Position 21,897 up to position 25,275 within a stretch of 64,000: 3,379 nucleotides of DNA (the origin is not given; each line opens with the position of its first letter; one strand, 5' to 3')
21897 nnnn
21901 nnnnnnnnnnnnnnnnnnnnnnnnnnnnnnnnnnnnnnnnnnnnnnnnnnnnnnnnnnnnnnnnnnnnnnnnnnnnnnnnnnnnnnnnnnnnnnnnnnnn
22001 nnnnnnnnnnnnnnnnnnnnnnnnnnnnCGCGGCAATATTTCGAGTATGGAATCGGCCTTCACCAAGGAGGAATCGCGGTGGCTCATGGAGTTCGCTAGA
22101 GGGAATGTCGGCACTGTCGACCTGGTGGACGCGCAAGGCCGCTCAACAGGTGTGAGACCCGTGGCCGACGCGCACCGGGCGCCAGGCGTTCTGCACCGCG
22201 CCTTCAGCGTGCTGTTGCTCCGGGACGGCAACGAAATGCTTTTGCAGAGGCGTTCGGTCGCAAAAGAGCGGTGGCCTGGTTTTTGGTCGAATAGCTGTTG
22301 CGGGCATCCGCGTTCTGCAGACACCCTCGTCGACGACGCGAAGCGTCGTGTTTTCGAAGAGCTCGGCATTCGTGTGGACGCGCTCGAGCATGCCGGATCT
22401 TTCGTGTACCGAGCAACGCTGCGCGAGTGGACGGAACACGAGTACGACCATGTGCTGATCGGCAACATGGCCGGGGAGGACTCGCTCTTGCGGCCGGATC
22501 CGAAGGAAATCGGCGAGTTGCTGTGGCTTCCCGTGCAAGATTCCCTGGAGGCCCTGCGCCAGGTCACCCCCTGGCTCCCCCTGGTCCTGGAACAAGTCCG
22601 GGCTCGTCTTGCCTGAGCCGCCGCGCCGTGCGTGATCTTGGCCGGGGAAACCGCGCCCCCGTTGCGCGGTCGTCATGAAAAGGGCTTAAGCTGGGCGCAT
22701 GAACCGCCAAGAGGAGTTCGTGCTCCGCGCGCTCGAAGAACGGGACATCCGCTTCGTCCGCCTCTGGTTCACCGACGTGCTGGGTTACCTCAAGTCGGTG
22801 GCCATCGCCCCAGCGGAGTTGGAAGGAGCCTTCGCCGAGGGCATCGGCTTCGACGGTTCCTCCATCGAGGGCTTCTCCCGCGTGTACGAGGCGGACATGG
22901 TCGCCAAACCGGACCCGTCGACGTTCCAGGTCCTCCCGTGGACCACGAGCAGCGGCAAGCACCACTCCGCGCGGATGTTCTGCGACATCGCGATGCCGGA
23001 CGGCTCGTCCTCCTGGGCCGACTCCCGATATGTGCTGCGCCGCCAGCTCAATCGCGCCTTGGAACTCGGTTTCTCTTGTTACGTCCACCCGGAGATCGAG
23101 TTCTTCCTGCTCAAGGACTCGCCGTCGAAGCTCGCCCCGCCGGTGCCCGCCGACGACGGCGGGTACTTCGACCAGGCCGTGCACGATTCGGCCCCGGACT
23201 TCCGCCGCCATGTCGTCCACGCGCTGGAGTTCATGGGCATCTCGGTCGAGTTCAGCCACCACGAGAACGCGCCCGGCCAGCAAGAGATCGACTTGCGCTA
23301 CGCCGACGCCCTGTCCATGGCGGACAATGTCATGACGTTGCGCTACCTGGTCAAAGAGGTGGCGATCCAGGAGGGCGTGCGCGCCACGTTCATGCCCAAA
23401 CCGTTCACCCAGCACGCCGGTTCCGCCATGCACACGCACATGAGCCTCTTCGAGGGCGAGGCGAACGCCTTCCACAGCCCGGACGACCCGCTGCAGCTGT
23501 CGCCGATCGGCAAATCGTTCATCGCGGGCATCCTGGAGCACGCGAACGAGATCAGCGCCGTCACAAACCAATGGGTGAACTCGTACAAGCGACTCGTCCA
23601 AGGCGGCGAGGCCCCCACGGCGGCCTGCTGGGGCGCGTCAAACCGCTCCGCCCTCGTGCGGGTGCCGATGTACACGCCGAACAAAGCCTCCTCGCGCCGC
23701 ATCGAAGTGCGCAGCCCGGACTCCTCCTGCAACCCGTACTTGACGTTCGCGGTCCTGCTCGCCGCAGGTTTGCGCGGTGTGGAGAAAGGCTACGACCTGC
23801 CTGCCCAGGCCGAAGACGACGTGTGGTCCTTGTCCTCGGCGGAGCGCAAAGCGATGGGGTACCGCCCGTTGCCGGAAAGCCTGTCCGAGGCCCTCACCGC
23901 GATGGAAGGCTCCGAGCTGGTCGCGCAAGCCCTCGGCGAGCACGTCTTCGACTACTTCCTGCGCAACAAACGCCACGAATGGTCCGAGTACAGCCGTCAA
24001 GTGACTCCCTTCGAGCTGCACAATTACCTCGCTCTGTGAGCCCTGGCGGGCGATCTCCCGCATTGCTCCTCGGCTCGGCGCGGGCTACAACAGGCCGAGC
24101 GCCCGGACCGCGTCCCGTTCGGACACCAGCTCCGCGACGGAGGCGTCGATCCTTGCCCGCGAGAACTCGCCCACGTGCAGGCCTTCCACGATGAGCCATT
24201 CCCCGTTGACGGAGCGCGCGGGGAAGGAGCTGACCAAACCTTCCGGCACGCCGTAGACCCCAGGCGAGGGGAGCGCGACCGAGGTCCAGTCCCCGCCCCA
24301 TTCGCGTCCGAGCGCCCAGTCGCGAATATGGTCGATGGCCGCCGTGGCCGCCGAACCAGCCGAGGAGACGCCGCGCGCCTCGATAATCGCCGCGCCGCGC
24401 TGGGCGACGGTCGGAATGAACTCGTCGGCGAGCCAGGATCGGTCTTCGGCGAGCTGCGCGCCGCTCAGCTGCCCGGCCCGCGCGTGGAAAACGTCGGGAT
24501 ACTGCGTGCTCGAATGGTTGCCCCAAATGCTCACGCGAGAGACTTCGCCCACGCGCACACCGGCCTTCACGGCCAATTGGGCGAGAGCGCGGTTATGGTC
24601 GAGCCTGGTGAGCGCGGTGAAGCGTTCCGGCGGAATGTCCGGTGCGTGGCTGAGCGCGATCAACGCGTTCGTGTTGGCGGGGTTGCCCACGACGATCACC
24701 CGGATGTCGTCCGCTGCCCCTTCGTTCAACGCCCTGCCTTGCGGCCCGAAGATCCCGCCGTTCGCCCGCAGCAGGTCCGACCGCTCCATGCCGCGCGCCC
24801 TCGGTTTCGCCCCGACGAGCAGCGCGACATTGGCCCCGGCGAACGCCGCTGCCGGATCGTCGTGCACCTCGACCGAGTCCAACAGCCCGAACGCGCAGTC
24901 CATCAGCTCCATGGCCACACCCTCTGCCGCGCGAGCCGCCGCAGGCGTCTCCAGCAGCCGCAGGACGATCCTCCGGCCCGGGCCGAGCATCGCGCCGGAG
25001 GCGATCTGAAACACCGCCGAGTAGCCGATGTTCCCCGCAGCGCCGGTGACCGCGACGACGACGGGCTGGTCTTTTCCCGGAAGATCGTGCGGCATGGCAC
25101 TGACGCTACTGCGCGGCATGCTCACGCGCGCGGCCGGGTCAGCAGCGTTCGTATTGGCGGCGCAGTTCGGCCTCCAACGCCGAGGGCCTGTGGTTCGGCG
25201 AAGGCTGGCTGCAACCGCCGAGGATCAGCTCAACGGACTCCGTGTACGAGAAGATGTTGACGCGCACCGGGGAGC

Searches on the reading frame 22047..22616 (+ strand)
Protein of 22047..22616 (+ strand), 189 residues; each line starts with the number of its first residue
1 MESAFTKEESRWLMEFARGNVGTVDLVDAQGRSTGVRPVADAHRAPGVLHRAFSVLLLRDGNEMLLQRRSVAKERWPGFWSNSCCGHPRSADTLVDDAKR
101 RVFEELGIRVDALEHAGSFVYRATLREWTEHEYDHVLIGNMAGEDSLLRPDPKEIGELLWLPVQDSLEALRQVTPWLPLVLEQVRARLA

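Call 3: search_protein_families(library=pfam, proteins=[window:22047-22616:+], max_evalue=0.01)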
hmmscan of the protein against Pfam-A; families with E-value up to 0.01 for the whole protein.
window:22047-22616:+ (189 aa): 2 families
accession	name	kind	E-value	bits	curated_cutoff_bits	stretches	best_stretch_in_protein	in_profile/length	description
PF00293.34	NUDIX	-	2.3e-17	63.7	21.1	1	49-169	2-119/134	NUDIX domain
PF14815.12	NUDIX_4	-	0.0049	17.1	35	1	55-164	2-96/113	NUDIX domain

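Call 4: search_protein_families(library=ncbifam, proteins=[window:22047-22616:+], max_evalue=0.01)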
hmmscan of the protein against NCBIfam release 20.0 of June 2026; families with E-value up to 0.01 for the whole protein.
window:22047-22616:+ (189 aa): 5 families
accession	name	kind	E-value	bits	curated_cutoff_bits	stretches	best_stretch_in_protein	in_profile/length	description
NF002995.0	PRK03759.1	equivalog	1.2e-43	148.9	127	1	23-177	8-165/185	isopentenyl-diphosphate Delta-isomerase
TIGR02150.1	IPP_isom_1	equivalog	6.8e-34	117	105.8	1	26-179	3-157/159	isopentenyl-diphosphate delta-isomerase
NF041653.1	Nud_hyd_Meth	equivalog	1.4e-09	37.9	300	1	27-170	5-142/170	Nudix hydrolase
NF011922.0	PRK15393.1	equivalog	3.7e-09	36.5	152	1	23-128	12-117/182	NUDIX hydrolase YfcD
NF006961.0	PRK09438.1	equivalog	0.0079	15.7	103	0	60-113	19-66/151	dihydroneopterin triphosphate diphosphatase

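Call 35: search_protein_families(library=pfam, proteins=[L015:749-2029:-, L015:2868-3914:+, L015:3951-4841:+, L015:4831-5895:+, L015:5899-6852:+, L015:6365-7570:+, L015:7480-8688:-, L015:8874-9914:+, L015:10459-11535:+], max_evalue=0.001)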
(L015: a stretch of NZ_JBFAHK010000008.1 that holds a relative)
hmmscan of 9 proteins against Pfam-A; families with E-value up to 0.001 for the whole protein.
L015:749-2029:- (427 aa): 3 families
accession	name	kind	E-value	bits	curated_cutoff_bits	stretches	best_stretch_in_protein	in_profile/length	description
PF19298.5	KshA_C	-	2e-20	74.2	23.3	2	190-250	1-66/207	3-Ketosteroid 9alpha-hydroxylase C-terminal domain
PF00355.32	Rieske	-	3.1e-19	69.1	20.3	1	88-164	2-77/88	Rieske [2Fe-2S] domain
PF13806.12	Rieske_2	-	0.00092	19.6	27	0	88-190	2-103/104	Rieske-like [2Fe-2S] domain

L015:2868-3914:+ (349 aa): 1 family
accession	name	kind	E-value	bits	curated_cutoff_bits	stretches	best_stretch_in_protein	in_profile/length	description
PF00348.22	polyprenyl_synt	-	3.5e-53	180.8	27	1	63-299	14-250/251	Polyprenyl synthetase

L015:3951-4841:+ (297 aa): 7 families
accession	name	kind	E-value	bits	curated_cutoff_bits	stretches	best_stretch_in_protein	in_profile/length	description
PF13649.12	Methyltransf_25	-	5.7e-15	56.2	27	1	94-188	1-97/97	Methyltransferase domain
PF08241.18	Methyltransf_11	-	3.7e-14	53.6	21.2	1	95-191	1-94/95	Methyltransferase domain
PF13847.12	Methyltransf_31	-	8e-13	48.7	27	1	91-201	4-118/145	Methyltransferase domain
PF13489.12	Methyltransf_23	-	3e-09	37.3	27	1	85-236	17-159/164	Methyltransferase domain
PF08242.18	Methyltransf_12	-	1.2e-05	26.4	30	1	95-189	1-97/98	Methyltransferase domain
PF01209.24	Ubie_methyltran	-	0.00035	20.4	20.1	1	88-193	45-152/233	ubiE/COQ5 methyltransferase family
PF13679.12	Methyltransf_32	-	0.00053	20.4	27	1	76-152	11-92/143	Methyltransferase domain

L015:4831-5895:+ (355 aa): 1 family
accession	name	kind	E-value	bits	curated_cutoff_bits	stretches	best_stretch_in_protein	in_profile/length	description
PF00348.22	polyprenyl_synt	-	1e-42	146.6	27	1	40-298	6-243/251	Polyprenyl synthetase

L015:5899-6852:+ (318 aa): 1 family
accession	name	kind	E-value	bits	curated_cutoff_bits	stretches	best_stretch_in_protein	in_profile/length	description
PF01040.23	UbiA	-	5.7e-16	59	34.2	1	52-302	2-247/250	UbiA prenyltransferase family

L015:6365-7570:+ (402 aa): 1 family
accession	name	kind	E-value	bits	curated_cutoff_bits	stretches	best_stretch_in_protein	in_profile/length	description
PF00293.34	NUDIX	-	1.9e-21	76.9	21.1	1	238-354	2-118/134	NUDIX domain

L015:7480-8688:- (403 aa): 2 families
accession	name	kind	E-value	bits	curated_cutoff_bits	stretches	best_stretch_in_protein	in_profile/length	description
PF00589.27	Phage_integrase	-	5.3e-13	49.5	27.1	1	97-210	32-145/172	Phage integrase family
PF13358.12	DDE_3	-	8.3e-13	48.9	28.6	1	210-319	29-135/146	DDE superfamily endonuclease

L015:8874-9914:+ (347 aa): 1 family
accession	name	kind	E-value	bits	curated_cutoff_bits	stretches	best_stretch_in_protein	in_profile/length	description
PF12680.13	SnoaL_2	-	0.0003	21.8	27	0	74-162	12-100/102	SnoaL-like domain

L015:10459-11535:+ (359 aa): 1 family
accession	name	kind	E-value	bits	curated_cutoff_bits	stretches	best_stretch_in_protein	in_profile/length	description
PF13701.12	DDE_Tnp_1_4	-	3.9e-47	160.9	34.7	1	115-356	212-434/435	Transposase DDE domain group 1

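Call 55: search_protein_families(library=pfam, proteins=[L009:1228-3201:-, L009:2775-3599:-, L009:4756-5847:+, L009:5848-6870:+, L009:6951-8507:+, L009:8579-9133:+, L009:9390-11165:-, L009:11162-12820:-, L010:3388-4353:-, L010:8546-9859:+], max_evalue=0.001)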
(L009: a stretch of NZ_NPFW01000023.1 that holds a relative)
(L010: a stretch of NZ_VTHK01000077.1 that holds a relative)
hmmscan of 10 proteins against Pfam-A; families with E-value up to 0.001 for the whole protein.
L009:1228-3201:- (657 aa): 3 families
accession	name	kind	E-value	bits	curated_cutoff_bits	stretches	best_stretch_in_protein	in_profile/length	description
PF02129.25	Peptidase_S15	-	6e-36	124.9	23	1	158-412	1-260/262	X-Pro dipeptidyl-peptidase (S15 family)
PF08530.16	PepX_C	-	1.9e-14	54.5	22.5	1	501-645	65-212/217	X-Pro dipeptidyl-peptidase C-terminal non-catalytic domain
PF00561.26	Abhydrolase_1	-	0.00021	21.5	25.8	1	198-279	24-107/245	alpha/beta hydrolase fold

L009:2775-3599:- (274 aa): 0 families

L009:4756-5847:+ (363 aa): 1 family
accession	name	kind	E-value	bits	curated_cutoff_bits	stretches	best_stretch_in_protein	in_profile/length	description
PF00348.22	polyprenyl_synt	-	3.1e-61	207.2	27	1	72-306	15-243/251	Polyprenyl synthetase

L009:5848-6870:+ (340 aa): 1 family
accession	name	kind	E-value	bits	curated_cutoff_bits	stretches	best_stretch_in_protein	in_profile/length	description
PF01040.23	UbiA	-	1.6e-15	57.6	34.2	1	75-317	2-243/250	UbiA prenyltransferase family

L009:6951-8507:+ (518 aa): 16 families
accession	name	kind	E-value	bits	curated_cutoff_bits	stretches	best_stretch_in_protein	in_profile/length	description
PF00743.25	FMO-like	-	1.4e-32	113.3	22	1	14-240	3-238/532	Flavin-binding monooxygenase-like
PF13738.12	Pyr_redox_3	-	9.9e-24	84.5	30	2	17-221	2-200/305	Pyridine nucleotide-disulphide oxidoreductase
PF07992.20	Pyr_redox_2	-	1.7e-19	70.8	26.1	1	13-216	1-173/291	Pyridine nucleotide-disulphide oxidoreductase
PF13450.12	NAD_binding_8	-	1.1e-10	42.1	21.9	1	17-69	1-52/68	NAD(P)-binding Rossmann-like domain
PF01266.30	DAO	-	1.5e-10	41.6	27.9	1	14-53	1-41/353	FAD dependent oxidoreductase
PF13454.12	NAD_binding_9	-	6.7e-09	36.3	21.8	0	16-88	1-76/155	FAD-NAD(P)-binding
PF00070.33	Pyr_redox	-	7.6e-08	33.2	22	0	14-47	1-34/82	Pyridine nucleotide-disulphide oxidoreductase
PF01593.30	Amino_oxidase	-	2.4e-07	30.8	19.8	0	22-55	1-35/443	Flavin containing amine oxidoreductase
PF13434.12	Lys_Orn_oxgnase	-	9.3e-07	28.7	21.3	1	90-213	98-216/339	L-lysine 6-monooxygenase/L-ornithine 5-monooxygenase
PF03486.20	HI0933_like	-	3.5e-06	27.1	50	0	14-48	2-36/244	HI0933-like protein Rossmann domain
PF01494.25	FAD_binding_3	-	6.3e-05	22.8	22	1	14-45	3-34/349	FAD binding domain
PF01262.27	AlaDh_PNT_C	-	8.8e-05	22.5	23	1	14-47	30-63/214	Alanine dehydrogenase/PNT, C-terminal domain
PF00890.30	FAD_binding_2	-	0.00035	20.3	20.4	0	15-49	2-36/414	FAD binding domain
PF01946.23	Thi4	-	0.00071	19.3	26.2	0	11-60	16-67/235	Thi4 family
PF13241.12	NAD_binding_7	-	0.00091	20.2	22.1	0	14-44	9-39/104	Putative NAD(P)-binding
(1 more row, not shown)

L009:8579-9133:+ (184 aa): 0 families

L009:9390-11165:- (591 aa): 2 families
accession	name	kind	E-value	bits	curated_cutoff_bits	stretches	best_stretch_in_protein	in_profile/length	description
PF00664.28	ABC_membrane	-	5.6e-38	131.6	28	1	33-301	3-273/274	ABC transporter transmembrane region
PF00005.33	ABC_tran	-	3.7e-24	86.3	25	1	361-510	1-137/137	ABC transporter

L009:11162-12820:- (552 aa): 2 families
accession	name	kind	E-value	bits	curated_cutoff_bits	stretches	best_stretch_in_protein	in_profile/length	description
PF00664.28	ABC_membrane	-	1.9e-20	74.1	28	1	8-276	2-274/274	ABC transporter transmembrane region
PF00005.33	ABC_tran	-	1.8e-10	42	25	1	354-478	26-136/137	ABC transporter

L010:3388-4353:- (322 aa): 1 family
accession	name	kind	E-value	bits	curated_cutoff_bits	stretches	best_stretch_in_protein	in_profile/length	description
PF07690.21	MFS_1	-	1.6e-33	116.5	33.4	2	11-260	87-347/347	Major Facilitator Superfamily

L010:8546-9859:+ (438 aa): 2 families
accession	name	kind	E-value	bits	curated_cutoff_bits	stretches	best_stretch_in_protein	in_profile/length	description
PF03583.20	LIP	-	1e-47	163.3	23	1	174-429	17-282/286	Secretory lipase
PF00326.27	Peptidase_S9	-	7.1e-06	26.1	22.6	0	182-248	13-85/213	Prolyl oligopeptidase family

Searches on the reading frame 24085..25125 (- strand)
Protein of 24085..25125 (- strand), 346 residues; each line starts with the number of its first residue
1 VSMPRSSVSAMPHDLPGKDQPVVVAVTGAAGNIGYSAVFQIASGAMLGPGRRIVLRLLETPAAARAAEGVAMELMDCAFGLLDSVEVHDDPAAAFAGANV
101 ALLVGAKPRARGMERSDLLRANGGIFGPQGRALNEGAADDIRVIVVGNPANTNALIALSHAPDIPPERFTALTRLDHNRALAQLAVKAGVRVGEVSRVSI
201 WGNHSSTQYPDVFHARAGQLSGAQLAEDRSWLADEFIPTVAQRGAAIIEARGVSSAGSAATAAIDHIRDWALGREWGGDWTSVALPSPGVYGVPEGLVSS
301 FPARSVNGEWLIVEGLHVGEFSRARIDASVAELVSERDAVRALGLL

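Call 35: search_protein_families(library=pfam, proteins=[L015:749-2029:-, L015:2868-3914:+, L015:3951-4841:+, L015:4831-5895:+, L015:5899-6852:+, L015:6365-7570:+, L015:7480-8688:-, L015:8874-9914:+, L015:10459-11535:+], max_evalue=0.001)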
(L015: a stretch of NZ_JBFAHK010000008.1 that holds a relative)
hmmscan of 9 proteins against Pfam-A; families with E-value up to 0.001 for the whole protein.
L015:749-2029:- (427 aa): 3 families
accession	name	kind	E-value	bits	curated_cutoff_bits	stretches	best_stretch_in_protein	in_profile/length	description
PF19298.5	KshA_C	-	2e-20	74.2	23.3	2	190-250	1-66/207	3-Ketosteroid 9alpha-hydroxylase C-terminal domain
PF00355.32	Rieske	-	3.1e-19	69.1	20.3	1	88-164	2-77/88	Rieske [2Fe-2S] domain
PF13806.12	Rieske_2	-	0.00092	19.6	27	0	88-190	2-103/104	Rieske-like [2Fe-2S] domain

L015:2868-3914:+ (349 aa): 1 family
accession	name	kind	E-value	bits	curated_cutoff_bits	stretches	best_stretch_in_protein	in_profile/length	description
PF00348.22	polyprenyl_synt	-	3.5e-53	180.8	27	1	63-299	14-250/251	Polyprenyl synthetase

L015:3951-4841:+ (297 aa): 7 families
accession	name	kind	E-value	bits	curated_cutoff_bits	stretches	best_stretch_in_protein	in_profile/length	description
PF13649.12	Methyltransf_25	-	5.7e-15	56.2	27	1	94-188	1-97/97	Methyltransferase domain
PF08241.18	Methyltransf_11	-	3.7e-14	53.6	21.2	1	95-191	1-94/95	Methyltransferase domain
PF13847.12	Methyltransf_31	-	8e-13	48.7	27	1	91-201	4-118/145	Methyltransferase domain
PF13489.12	Methyltransf_23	-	3e-09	37.3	27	1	85-236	17-159/164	Methyltransferase domain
PF08242.18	Methyltransf_12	-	1.2e-05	26.4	30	1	95-189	1-97/98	Methyltransferase domain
PF01209.24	Ubie_methyltran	-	0.00035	20.4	20.1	1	88-193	45-152/233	ubiE/COQ5 methyltransferase family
PF13679.12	Methyltransf_32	-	0.00053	20.4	27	1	76-152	11-92/143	Methyltransferase domain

L015:4831-5895:+ (355 aa): 1 family
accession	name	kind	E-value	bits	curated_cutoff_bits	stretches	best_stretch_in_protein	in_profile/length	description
PF00348.22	polyprenyl_synt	-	1e-42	146.6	27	1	40-298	6-243/251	Polyprenyl synthetase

L015:5899-6852:+ (318 aa): 1 family
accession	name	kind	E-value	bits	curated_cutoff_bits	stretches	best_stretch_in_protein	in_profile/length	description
PF01040.23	UbiA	-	5.7e-16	59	34.2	1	52-302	2-247/250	UbiA prenyltransferase family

L015:6365-7570:+ (402 aa): 1 family
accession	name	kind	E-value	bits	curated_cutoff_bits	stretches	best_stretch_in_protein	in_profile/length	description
PF00293.34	NUDIX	-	1.9e-21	76.9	21.1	1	238-354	2-118/134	NUDIX domain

L015:7480-8688:- (403 aa): 2 families
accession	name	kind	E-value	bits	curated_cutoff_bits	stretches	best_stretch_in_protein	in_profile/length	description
PF00589.27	Phage_integrase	-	5.3e-13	49.5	27.1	1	97-210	32-145/172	Phage integrase family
PF13358.12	DDE_3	-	8.3e-13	48.9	28.6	1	210-319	29-135/146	DDE superfamily endonuclease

L015:8874-9914:+ (347 aa): 1 family
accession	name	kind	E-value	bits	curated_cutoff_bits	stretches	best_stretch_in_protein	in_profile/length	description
PF12680.13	SnoaL_2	-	0.0003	21.8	27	0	74-162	12-100/102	SnoaL-like domain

L015:10459-11535:+ (359 aa): 1 family
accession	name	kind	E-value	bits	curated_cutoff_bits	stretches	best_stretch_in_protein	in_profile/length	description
PF13701.12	DDE_Tnp_1_4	-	3.9e-47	160.9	34.7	1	115-356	212-434/435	Transposase DDE domain group 1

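Call 55: search_protein_families(library=pfam, proteins=[L009:1228-3201:-, L009:2775-3599:-, L009:4756-5847:+, L009:5848-6870:+, L009:6951-8507:+, L009:8579-9133:+, L009:9390-11165:-, L009:11162-12820:-, L010:3388-4353:-, L010:8546-9859:+], max_evalue=0.001)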
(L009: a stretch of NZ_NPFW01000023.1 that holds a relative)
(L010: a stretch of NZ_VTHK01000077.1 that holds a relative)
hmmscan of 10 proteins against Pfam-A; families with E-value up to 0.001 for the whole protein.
L009:1228-3201:- (657 aa): 3 families
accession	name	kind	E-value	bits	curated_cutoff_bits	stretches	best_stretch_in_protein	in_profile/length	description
PF02129.25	Peptidase_S15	-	6e-36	124.9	23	1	158-412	1-260/262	X-Pro dipeptidyl-peptidase (S15 family)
PF08530.16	PepX_C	-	1.9e-14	54.5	22.5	1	501-645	65-212/217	X-Pro dipeptidyl-peptidase C-terminal non-catalytic domain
PF00561.26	Abhydrolase_1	-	0.00021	21.5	25.8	1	198-279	24-107/245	alpha/beta hydrolase fold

L009:2775-3599:- (274 aa): 0 families

L009:4756-5847:+ (363 aa): 1 family
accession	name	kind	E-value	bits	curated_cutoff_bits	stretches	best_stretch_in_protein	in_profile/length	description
PF00348.22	polyprenyl_synt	-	3.1e-61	207.2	27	1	72-306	15-243/251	Polyprenyl synthetase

L009:5848-6870:+ (340 aa): 1 family
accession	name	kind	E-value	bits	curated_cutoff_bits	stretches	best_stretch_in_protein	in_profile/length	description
PF01040.23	UbiA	-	1.6e-15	57.6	34.2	1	75-317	2-243/250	UbiA prenyltransferase family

L009:6951-8507:+ (518 aa): 16 families
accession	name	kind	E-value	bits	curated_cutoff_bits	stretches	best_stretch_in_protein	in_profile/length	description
PF00743.25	FMO-like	-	1.4e-32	113.3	22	1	14-240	3-238/532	Flavin-binding monooxygenase-like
PF13738.12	Pyr_redox_3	-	9.9e-24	84.5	30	2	17-221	2-200/305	Pyridine nucleotide-disulphide oxidoreductase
PF07992.20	Pyr_redox_2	-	1.7e-19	70.8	26.1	1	13-216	1-173/291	Pyridine nucleotide-disulphide oxidoreductase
PF13450.12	NAD_binding_8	-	1.1e-10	42.1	21.9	1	17-69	1-52/68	NAD(P)-binding Rossmann-like domain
PF01266.30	DAO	-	1.5e-10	41.6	27.9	1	14-53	1-41/353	FAD dependent oxidoreductase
PF13454.12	NAD_binding_9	-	6.7e-09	36.3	21.8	0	16-88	1-76/155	FAD-NAD(P)-binding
PF00070.33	Pyr_redox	-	7.6e-08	33.2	22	0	14-47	1-34/82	Pyridine nucleotide-disulphide oxidoreductase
PF01593.30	Amino_oxidase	-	2.4e-07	30.8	19.8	0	22-55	1-35/443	Flavin containing amine oxidoreductase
PF13434.12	Lys_Orn_oxgnase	-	9.3e-07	28.7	21.3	1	90-213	98-216/339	L-lysine 6-monooxygenase/L-ornithine 5-monooxygenase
PF03486.20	HI0933_like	-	3.5e-06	27.1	50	0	14-48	2-36/244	HI0933-like protein Rossmann domain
PF01494.25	FAD_binding_3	-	6.3e-05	22.8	22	1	14-45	3-34/349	FAD binding domain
PF01262.27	AlaDh_PNT_C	-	8.8e-05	22.5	23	1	14-47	30-63/214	Alanine dehydrogenase/PNT, C-terminal domain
PF00890.30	FAD_binding_2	-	0.00035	20.3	20.4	0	15-49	2-36/414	FAD binding domain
PF01946.23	Thi4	-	0.00071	19.3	26.2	0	11-60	16-67/235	Thi4 family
PF13241.12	NAD_binding_7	-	0.00091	20.2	22.1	0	14-44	9-39/104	Putative NAD(P)-binding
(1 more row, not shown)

L009:8579-9133:+ (184 aa): 0 families

L009:9390-11165:- (591 aa): 2 families
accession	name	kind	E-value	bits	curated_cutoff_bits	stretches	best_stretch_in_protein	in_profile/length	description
PF00664.28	ABC_membrane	-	5.6e-38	131.6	28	1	33-301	3-273/274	ABC transporter transmembrane region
PF00005.33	ABC_tran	-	3.7e-24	86.3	25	1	361-510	1-137/137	ABC transporter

L009:11162-12820:- (552 aa): 2 families
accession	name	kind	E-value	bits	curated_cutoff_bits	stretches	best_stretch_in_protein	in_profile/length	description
PF00664.28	ABC_membrane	-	1.9e-20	74.1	28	1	8-276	2-274/274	ABC transporter transmembrane region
PF00005.33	ABC_tran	-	1.8e-10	42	25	1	354-478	26-136/137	ABC transporter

L010:3388-4353:- (322 aa): 1 family
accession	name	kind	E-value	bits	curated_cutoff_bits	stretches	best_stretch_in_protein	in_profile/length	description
PF07690.21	MFS_1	-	1.6e-33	116.5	33.4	2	11-260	87-347/347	Major Facilitator Superfamily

L010:8546-9859:+ (438 aa): 2 families
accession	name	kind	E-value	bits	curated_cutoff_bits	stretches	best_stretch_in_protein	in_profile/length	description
PF03583.20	LIP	-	1e-47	163.3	23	1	174-429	17-282/286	Secretory lipase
PF00326.27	Peptidase_S9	-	7.1e-06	26.1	22.6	0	182-248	13-85/213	Prolyl oligopeptidase family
